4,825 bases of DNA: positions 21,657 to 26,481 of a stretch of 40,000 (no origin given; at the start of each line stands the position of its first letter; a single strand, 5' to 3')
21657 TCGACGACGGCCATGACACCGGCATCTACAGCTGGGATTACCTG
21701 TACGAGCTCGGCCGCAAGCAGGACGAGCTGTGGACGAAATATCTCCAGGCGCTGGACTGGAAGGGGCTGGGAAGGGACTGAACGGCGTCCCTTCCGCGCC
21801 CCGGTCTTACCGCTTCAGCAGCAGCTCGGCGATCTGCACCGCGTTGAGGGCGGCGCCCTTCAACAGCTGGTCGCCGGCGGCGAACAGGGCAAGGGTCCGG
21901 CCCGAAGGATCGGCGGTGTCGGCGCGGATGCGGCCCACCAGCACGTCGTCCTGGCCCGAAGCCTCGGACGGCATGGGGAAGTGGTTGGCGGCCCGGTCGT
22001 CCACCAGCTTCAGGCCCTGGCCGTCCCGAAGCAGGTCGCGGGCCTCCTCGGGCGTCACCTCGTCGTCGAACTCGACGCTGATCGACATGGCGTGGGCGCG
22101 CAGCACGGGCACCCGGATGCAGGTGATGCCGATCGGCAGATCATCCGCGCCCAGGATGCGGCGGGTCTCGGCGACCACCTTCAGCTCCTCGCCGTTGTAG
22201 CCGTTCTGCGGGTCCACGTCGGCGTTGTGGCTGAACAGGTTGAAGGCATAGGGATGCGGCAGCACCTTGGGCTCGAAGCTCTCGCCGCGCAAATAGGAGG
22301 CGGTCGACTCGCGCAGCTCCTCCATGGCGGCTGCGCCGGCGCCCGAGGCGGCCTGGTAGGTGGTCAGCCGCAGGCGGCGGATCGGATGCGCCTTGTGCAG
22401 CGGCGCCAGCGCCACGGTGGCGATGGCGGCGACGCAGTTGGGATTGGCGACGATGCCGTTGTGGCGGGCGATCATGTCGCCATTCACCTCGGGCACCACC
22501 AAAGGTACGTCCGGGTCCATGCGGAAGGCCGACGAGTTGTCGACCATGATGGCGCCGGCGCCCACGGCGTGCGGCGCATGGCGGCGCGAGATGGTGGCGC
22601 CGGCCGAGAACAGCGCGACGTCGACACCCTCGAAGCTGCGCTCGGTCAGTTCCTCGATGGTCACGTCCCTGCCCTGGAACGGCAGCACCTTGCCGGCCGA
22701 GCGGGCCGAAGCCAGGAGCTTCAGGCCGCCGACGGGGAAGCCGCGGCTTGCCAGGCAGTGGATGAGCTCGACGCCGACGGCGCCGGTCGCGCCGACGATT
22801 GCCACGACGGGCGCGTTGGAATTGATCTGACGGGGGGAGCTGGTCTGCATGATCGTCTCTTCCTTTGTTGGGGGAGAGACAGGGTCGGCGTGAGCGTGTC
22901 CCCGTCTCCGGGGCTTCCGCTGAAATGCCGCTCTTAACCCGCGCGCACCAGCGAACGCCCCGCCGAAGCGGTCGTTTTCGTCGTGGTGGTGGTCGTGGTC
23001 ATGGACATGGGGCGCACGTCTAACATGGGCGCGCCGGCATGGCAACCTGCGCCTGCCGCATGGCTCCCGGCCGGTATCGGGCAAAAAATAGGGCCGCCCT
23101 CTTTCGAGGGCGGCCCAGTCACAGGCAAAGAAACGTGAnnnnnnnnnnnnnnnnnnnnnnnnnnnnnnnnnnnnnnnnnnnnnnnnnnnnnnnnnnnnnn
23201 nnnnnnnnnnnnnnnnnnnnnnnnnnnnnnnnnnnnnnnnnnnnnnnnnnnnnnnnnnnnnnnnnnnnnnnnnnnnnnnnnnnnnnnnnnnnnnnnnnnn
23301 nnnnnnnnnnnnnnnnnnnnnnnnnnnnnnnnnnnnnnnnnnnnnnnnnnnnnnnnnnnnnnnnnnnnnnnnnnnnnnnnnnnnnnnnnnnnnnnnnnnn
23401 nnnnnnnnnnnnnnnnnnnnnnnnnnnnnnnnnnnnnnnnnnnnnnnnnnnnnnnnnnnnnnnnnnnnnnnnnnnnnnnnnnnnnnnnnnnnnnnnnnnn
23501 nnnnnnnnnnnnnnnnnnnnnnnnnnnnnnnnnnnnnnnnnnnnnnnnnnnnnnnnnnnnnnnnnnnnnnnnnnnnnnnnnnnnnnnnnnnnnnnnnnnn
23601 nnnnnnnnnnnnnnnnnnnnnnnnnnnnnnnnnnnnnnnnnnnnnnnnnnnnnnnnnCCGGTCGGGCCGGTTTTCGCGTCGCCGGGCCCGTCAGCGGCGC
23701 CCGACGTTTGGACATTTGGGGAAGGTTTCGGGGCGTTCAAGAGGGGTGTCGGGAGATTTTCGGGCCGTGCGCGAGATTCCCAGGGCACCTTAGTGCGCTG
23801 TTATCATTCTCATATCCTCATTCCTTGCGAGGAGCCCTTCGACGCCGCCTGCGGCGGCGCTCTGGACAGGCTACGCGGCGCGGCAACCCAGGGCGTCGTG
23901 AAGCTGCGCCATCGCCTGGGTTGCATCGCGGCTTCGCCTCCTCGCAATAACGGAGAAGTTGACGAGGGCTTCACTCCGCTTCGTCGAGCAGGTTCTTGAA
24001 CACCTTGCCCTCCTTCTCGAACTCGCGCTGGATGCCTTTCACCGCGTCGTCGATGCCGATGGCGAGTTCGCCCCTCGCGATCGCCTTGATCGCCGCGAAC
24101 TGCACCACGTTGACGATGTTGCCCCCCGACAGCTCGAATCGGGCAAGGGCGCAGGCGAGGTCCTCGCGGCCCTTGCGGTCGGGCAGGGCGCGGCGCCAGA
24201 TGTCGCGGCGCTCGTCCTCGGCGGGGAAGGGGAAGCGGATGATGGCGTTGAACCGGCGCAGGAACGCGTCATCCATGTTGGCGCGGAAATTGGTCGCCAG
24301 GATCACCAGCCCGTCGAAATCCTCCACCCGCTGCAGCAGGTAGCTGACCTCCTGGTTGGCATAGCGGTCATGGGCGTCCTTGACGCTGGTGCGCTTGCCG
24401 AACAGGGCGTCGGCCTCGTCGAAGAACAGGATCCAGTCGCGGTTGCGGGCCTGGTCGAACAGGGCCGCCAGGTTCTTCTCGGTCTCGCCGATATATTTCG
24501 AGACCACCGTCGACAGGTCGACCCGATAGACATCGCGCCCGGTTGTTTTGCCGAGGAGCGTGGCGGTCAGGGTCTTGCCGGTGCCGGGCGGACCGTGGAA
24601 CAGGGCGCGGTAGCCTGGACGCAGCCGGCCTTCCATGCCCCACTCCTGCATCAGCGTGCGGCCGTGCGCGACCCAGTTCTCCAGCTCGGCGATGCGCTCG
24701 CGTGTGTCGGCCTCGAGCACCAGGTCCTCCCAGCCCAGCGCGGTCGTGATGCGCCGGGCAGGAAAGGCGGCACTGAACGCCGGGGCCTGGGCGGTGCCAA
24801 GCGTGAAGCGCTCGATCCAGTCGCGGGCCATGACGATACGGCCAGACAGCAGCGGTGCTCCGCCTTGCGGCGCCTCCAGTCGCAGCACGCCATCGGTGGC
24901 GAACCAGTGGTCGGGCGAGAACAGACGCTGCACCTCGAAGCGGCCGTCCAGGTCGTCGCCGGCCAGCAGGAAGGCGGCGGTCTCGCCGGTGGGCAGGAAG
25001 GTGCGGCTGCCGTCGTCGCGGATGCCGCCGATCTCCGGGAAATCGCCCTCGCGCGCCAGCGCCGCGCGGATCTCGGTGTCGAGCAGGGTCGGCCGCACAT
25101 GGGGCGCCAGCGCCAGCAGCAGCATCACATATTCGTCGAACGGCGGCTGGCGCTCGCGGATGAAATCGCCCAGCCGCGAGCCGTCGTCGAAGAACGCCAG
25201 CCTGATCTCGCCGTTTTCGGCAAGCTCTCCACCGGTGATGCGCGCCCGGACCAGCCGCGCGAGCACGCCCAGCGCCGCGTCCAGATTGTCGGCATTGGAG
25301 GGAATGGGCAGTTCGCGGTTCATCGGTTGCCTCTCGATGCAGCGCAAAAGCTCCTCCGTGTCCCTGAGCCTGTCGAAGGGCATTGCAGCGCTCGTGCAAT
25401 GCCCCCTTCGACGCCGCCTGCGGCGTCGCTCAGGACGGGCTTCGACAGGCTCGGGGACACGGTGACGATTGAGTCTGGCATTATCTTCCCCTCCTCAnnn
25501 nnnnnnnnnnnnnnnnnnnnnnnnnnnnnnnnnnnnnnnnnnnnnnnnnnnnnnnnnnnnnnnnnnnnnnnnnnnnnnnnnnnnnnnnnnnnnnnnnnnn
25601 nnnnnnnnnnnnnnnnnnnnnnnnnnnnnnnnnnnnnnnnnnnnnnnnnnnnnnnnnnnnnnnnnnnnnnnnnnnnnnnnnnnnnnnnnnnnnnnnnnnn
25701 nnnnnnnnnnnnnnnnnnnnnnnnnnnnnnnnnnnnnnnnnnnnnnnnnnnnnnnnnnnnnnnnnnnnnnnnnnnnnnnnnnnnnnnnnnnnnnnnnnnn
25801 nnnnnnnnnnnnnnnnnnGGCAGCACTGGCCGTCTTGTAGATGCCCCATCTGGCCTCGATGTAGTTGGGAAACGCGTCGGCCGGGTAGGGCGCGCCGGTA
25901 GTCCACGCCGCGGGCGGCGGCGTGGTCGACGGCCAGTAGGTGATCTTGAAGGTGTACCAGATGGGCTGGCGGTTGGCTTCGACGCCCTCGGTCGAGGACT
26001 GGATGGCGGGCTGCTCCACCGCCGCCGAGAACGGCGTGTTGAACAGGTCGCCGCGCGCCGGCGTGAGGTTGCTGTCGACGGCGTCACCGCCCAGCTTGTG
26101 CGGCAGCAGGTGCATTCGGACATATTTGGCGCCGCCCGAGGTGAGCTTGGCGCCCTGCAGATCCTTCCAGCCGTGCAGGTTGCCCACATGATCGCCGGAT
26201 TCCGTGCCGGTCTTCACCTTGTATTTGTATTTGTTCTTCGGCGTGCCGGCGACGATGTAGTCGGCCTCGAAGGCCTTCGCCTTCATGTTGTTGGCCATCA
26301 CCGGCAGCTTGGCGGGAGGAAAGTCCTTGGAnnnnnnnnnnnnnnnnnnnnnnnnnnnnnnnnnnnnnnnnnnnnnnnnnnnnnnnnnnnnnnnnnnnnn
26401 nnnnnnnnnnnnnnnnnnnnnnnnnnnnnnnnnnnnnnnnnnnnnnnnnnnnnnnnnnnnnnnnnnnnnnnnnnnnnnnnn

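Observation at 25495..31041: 1848-aa DUF4157 multidomain protein: a candidate multi-warhead eCIS cargo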

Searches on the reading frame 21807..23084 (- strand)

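Call 6: search_protein_families(library=pfam, proteins=[window:21807-23084:-], max_evalue=0.01)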
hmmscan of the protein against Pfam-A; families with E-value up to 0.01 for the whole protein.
window:21807-23084:- (425 aa): 3 families
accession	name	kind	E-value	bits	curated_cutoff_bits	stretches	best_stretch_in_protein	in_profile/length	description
PF02774.23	Semialdhyde_dhC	-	1.9e-39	136.2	26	1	226-409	1-184/184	Semialdehyde dehydrogenase, dimerisation domain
PF01118.30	Semialdhyde_dh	-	8.8e-33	113.7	26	1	94-206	2-119/121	Semialdehyde dehydrogenase, NAD binding domain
PF22698.1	Semialdhyde_dhC_1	-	0.0016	18.7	27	0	217-260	1-46/165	Semialdehyde dehydrogenase, dimerisation domain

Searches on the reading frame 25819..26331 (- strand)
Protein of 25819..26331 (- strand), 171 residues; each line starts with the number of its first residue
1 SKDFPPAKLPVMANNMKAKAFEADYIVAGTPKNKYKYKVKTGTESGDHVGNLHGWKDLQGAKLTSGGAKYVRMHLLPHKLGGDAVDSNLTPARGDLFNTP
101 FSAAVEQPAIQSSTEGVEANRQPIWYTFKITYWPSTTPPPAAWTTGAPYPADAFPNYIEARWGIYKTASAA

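Call 57: search_protein_representatives(alignment_id=A5)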
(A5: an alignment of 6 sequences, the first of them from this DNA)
Query: 6 sequences, 151 profile positions. Proteins with E-value up to 0.001 (for the whole library): 216; up to 1e-10: 97; up to 1e-30: 20. The best 150 are listed.
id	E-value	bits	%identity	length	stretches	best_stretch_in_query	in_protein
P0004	1.4e-79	281.5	-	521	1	2-150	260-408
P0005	3.0e-74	264.2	-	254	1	12-150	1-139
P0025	7.9e-70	249.8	-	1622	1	2-149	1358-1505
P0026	1.3e-64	232.9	-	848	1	2-147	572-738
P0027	2.2e-61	222.4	-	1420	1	3-150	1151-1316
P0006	7.3e-60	217.5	-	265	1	2-150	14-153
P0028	1.5e-54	200.2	-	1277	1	3-149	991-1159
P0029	2.7e-53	196.2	-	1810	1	2-150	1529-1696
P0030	6.8e-53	194.9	-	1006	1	1-148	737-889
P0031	1.3e-51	190.7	-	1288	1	2-149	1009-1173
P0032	2.1e-48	180.3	-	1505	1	2-150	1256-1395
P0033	1.2e-46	174.6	-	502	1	3-149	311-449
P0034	1.8e-46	174.0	-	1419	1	3-149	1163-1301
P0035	4.1e-46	172.9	-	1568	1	2-148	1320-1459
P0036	1.6e-42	161.2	-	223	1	2-148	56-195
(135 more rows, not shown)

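Call 63: search_protein_families(library=pfam, alignment_id=A6, max_evalue=1)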
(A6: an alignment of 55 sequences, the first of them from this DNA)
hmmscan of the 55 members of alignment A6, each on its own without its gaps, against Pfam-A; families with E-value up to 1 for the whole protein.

A. member 1, seq(171 aa): 1 family
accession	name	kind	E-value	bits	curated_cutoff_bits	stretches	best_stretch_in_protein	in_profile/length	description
PF13930.12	Endonuclea_NS_2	-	0.048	14.3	27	1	63-110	49-95/132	DNA/RNA non-specific endonuclease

B. families by the number of members that match (of 55 scanned): 20 families
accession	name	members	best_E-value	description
PF13930.12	Endonuclea_NS_2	49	1e-07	DNA/RNA non-specific endonuclease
PF12836.13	HHH_3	9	0.00072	Helix-hairpin-helix motif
PF14579.12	HHH_6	3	0.0019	Helix-hairpin-helix motif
PF14563.12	DUF4444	1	0.0039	Domain of unknown function (DUF4444)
PF23908.1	DUF7250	1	0.0049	Domain of unknown function (DUF7250)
PF03934.19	T2SSK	1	0.0053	Type II secretion system (T2SS), protein K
PF00435.27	Spectrin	1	0.014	Spectrin repeat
PF14279.12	HNH_5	1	0.02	HNH endonuclease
PF12548.13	DUF3740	1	0.025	Sulfatase protein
PF05501.16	DUF755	1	0.04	Domain of unknown function (DUF755)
PF19793.4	DUF6277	1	0.041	Family of unknown function (DUF6277)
PF24255.1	DUF7456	1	0.051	Family of unknown function (DUF7456)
PF03991.18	Prion_octapep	1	0.087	Copper binding octapeptide repeat region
PF22680.2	Glyco_hydro_123_N_2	1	0.1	Glycoside hydrolase 123 N-terminal domain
PF09636.16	XkdW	1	0.15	XkdW protein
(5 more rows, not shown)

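Call 64: search_solved_structures(query=A6, max_evalue=10, show_alignments=4)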
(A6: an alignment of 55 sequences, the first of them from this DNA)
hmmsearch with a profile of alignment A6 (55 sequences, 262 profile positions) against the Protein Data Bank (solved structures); distinct sequences matched with E-value up to 10: 8.
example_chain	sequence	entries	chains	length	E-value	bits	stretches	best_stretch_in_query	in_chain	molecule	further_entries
9yi2_A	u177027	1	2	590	2.5e-07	34.1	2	177-219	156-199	Endonuclease/exonuclease/phosphatase family domain-containing protein 1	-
8dss_A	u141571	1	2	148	0.0072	19.5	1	159-221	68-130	ComE operon protein 1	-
5vtm_X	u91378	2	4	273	0.066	16.3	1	176-231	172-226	Type II secretion system protein K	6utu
8dfk_A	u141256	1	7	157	0.26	14.4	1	177-220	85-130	ComE operon protein 1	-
11so_A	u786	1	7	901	0.93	12.6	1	142-246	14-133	Miniconductance mechanosensitive channel MscM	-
9b43_A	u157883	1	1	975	1.9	11.6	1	171-249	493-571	MmpL4 protein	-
9u4t_A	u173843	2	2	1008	1.9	11.5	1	171-249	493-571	MmpL4 protein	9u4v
2duy_A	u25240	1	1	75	2.6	11.1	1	168-218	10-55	Competence protein ComEA-related protein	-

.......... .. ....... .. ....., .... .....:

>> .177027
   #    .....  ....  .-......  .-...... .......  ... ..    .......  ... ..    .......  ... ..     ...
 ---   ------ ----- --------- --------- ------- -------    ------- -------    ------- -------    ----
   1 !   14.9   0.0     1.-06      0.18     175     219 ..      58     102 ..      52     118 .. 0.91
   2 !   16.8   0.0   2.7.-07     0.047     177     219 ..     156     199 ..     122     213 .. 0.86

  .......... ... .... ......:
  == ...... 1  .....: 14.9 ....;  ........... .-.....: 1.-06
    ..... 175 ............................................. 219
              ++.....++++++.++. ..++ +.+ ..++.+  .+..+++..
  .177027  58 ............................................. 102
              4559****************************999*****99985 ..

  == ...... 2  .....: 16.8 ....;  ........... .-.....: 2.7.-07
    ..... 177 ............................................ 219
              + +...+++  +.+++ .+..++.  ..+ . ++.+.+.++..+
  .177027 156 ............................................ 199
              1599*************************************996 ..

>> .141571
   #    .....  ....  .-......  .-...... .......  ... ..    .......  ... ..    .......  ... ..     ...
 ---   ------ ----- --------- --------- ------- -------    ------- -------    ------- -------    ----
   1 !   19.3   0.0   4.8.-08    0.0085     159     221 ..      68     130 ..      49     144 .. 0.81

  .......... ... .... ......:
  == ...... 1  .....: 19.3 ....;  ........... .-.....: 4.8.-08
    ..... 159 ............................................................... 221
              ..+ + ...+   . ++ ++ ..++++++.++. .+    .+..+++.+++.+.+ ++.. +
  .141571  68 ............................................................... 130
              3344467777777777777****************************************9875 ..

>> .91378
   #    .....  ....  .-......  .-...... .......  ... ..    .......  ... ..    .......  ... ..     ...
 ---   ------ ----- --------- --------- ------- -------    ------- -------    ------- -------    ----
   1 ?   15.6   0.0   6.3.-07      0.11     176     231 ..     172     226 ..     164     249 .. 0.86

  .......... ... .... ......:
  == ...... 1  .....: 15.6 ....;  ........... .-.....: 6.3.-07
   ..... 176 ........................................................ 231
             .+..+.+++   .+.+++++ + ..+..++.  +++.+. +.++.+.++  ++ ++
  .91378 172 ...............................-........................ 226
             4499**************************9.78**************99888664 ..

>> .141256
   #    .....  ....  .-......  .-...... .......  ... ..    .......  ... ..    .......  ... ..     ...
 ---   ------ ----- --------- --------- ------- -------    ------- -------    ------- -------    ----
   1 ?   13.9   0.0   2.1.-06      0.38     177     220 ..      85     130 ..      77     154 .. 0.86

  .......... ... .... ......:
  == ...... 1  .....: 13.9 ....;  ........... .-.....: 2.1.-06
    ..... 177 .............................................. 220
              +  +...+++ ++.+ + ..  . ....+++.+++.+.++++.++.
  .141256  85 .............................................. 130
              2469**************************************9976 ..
